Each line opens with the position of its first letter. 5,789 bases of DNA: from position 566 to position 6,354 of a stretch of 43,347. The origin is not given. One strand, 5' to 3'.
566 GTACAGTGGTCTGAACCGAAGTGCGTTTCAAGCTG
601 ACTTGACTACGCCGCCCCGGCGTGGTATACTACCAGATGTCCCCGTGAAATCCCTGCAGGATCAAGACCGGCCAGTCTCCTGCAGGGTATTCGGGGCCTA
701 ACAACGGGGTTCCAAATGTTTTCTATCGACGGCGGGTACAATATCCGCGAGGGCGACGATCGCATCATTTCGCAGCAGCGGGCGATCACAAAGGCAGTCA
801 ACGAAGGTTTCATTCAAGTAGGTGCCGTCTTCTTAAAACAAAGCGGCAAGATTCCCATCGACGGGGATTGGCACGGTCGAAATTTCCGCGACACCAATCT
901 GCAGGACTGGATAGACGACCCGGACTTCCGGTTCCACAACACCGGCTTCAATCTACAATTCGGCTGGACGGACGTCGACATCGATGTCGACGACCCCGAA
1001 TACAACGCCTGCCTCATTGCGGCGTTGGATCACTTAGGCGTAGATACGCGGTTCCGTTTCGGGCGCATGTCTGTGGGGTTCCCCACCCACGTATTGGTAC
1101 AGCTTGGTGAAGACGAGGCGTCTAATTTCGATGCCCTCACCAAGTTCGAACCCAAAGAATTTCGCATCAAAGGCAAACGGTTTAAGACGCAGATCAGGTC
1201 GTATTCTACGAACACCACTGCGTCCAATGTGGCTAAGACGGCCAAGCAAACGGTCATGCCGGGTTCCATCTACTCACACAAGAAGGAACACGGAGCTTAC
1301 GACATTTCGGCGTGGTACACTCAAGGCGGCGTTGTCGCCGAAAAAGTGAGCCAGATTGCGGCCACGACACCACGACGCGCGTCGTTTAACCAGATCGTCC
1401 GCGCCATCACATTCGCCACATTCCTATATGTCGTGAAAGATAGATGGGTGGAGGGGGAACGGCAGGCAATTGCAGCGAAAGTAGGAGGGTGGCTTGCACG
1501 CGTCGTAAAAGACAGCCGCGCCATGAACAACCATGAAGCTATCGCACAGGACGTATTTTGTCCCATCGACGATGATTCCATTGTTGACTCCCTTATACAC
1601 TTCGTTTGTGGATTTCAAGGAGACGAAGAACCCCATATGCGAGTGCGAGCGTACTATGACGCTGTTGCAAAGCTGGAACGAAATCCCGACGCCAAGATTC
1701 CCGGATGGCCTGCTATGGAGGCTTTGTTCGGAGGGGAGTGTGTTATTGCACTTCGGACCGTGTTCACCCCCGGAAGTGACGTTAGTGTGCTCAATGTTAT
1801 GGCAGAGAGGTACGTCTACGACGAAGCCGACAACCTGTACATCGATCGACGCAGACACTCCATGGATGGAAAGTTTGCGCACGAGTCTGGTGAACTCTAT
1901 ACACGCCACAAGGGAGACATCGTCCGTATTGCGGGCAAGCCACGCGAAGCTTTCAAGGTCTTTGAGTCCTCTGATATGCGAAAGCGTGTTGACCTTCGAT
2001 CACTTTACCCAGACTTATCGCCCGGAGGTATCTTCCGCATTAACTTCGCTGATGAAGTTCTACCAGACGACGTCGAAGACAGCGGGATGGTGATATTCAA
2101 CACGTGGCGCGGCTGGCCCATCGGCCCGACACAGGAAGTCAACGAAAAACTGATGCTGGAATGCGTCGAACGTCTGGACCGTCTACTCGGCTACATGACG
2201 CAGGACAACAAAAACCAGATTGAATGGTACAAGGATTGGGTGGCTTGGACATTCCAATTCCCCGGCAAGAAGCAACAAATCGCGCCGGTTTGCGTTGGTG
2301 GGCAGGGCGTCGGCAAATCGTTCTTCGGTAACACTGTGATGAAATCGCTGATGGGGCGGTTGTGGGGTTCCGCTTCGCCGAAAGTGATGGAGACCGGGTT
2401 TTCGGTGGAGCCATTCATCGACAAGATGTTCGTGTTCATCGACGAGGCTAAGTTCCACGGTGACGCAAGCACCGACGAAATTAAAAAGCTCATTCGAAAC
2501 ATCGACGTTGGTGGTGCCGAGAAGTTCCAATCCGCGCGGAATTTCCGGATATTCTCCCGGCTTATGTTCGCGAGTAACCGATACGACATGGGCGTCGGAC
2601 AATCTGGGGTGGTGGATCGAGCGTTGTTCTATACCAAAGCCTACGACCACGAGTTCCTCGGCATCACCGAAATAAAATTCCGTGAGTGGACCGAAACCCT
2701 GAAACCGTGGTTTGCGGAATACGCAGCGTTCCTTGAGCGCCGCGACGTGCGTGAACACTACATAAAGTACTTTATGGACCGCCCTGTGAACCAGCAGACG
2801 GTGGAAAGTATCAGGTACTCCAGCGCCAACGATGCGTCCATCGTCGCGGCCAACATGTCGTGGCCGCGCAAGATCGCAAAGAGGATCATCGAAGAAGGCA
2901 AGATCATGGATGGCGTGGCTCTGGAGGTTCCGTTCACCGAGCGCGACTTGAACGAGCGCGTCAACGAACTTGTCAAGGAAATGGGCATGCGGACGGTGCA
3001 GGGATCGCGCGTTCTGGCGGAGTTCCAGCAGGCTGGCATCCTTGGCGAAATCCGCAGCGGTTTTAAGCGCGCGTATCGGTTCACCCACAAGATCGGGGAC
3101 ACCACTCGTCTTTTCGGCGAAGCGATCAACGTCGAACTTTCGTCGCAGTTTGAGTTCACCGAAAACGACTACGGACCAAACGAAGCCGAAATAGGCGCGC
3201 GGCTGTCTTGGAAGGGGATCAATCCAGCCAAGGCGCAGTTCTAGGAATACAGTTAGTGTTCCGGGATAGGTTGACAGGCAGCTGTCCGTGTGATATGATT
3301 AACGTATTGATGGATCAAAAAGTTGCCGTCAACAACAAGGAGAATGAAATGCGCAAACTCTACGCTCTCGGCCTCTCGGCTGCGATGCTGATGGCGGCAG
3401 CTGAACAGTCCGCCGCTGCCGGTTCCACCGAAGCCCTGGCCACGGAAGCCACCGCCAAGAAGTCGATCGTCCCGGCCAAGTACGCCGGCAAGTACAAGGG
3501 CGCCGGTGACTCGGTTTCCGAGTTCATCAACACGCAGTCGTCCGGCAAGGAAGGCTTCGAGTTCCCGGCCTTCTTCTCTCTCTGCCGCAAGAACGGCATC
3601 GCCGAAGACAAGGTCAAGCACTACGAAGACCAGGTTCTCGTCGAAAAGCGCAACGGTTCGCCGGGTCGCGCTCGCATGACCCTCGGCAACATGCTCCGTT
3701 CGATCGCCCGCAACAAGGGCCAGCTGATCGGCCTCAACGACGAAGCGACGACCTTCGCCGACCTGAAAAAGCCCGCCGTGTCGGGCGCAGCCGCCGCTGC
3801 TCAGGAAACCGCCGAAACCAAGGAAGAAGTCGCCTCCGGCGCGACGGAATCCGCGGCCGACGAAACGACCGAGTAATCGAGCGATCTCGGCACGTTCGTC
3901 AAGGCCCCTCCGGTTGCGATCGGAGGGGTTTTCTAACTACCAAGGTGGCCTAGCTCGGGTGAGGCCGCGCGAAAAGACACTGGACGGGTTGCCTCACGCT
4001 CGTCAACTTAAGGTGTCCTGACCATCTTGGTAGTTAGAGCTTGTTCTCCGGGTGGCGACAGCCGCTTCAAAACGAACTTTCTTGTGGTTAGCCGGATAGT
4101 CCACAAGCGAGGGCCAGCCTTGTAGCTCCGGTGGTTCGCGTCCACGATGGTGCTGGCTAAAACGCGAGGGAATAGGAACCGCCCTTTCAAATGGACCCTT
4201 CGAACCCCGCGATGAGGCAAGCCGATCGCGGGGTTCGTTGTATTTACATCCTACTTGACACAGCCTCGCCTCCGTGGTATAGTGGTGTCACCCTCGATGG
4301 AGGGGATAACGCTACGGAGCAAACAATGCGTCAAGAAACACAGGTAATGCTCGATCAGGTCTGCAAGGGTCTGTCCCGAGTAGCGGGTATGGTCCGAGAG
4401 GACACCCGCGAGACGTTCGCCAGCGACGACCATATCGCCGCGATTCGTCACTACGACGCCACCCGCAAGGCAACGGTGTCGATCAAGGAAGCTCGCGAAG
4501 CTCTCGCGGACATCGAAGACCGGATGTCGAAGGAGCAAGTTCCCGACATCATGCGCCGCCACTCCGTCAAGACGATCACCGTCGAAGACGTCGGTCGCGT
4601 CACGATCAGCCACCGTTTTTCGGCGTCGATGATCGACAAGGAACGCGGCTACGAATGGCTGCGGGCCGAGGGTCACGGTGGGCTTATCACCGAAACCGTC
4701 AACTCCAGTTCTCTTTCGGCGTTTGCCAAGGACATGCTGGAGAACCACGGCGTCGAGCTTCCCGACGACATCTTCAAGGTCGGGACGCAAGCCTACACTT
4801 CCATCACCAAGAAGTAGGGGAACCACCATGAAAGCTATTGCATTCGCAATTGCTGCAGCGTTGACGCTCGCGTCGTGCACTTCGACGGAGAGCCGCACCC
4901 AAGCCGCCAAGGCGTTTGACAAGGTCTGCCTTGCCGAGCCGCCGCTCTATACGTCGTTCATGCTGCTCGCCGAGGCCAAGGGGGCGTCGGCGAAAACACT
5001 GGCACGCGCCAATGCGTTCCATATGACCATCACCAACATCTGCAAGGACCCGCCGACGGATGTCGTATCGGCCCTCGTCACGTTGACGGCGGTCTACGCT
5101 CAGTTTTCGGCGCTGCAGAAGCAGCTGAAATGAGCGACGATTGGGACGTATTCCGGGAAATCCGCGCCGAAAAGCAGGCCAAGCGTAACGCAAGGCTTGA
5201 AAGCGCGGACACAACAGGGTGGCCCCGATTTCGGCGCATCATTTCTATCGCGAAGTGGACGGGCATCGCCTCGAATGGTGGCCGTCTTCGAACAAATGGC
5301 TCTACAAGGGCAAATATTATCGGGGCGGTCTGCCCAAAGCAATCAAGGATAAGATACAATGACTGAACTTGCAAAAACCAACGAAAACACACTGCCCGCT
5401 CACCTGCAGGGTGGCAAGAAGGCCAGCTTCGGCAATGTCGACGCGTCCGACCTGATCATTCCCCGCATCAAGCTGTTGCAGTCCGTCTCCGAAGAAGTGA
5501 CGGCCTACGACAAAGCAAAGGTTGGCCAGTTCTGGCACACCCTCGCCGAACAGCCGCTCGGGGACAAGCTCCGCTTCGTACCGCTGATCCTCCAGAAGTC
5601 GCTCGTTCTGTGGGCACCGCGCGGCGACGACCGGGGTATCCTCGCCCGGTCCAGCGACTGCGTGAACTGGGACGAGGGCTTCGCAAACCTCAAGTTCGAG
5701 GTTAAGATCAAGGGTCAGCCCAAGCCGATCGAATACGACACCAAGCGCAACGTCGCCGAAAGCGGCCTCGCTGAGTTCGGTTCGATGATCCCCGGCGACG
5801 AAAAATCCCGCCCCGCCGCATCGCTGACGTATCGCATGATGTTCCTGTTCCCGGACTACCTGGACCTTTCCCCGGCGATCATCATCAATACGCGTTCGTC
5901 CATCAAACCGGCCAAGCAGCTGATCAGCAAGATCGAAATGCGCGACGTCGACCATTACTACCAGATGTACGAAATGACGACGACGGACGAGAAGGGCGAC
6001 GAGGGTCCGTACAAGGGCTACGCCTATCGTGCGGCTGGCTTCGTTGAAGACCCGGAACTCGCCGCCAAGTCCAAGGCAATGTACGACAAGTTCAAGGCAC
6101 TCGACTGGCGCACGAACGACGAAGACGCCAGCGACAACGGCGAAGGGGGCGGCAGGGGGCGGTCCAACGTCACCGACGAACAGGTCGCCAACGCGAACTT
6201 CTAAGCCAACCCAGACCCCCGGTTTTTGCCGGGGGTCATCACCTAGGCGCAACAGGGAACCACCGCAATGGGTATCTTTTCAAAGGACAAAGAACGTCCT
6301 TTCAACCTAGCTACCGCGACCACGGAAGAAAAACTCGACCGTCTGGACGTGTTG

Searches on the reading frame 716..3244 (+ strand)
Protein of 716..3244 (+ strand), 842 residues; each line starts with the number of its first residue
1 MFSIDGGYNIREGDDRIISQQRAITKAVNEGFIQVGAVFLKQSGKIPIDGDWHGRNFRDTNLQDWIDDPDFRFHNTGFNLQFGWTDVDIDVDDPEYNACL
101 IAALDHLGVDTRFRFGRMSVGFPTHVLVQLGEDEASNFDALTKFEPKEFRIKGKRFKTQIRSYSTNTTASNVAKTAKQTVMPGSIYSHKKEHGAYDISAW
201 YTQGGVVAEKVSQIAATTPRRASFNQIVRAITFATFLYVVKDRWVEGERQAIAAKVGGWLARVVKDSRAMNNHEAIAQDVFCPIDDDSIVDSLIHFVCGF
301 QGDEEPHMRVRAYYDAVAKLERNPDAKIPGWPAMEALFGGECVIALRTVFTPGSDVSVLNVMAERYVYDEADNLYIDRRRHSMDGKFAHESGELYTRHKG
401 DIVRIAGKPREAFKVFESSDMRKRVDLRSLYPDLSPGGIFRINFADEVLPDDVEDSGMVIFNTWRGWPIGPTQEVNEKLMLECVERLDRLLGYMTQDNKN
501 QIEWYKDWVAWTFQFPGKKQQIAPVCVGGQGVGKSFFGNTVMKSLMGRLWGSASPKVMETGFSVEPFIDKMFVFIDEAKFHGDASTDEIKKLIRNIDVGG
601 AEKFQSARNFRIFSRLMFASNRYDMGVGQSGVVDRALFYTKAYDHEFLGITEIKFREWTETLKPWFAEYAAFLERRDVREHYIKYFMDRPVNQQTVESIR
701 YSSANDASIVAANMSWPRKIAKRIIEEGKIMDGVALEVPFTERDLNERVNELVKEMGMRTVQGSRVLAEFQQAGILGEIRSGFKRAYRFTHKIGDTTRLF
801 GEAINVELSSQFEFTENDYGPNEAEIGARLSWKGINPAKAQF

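Call 81: search_protein_families(library=phrogs, proteins=[window:716-3244:+], max_evalue=0.0001)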
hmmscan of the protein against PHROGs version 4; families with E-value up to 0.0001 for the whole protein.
window:716-3244:+ (842 aa): 3 families
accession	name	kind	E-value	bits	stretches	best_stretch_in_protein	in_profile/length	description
phrog_1156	-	DNA, RNA and nucleotide metabolism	8.3e-20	71.9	1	485-623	523-666/855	DNA primase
phrog_1829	-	DNA, RNA and nucleotide metabolism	5.6e-09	35.7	1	500-624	483-608/772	DNA primase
phrog_2249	-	DNA, RNA and nucleotide metabolism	7.4e-08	32.5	1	460-623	455-625/802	DNA primase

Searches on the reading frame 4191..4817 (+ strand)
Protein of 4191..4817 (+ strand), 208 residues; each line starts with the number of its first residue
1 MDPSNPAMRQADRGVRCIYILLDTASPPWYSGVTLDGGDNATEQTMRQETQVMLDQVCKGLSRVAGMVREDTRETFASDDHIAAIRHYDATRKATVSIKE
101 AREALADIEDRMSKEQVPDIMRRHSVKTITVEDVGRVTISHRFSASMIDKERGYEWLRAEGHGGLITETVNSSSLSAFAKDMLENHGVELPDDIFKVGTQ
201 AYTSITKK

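Call 81: search_protein_families(library=phrogs, proteins=[window:4191-4817:+], max_evalue=0.0001)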
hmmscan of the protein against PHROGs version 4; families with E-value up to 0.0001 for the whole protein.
window:4191-4817:+ (208 aa): 1 family
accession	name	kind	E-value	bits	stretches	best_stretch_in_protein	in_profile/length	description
phrog_2378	-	unknown function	2.3e-19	70.9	1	90-208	34-187/189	-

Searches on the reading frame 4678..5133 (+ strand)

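Call 81: search_protein_families(library=phrogs, proteins=[window:4678-5133:+], max_evalue=0.0001)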
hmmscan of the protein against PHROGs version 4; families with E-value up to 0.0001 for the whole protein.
window:4678-5133:+ (151 aa): 1 family
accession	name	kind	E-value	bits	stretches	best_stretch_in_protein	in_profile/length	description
phrog_25336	-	unknown function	8.9e-08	33.4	1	51-145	1-97/106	-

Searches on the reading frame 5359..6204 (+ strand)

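Call 81: search_protein_families(library=phrogs, proteins=[window:5359-6204:+], max_evalue=0.0001)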
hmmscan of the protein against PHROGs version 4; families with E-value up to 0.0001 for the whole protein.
window:5359-6204:+ (281 aa): 1 family
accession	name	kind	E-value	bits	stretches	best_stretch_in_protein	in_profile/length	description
phrog_2402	-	unknown function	5.5e-22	79.6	1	5-259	21-274/292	-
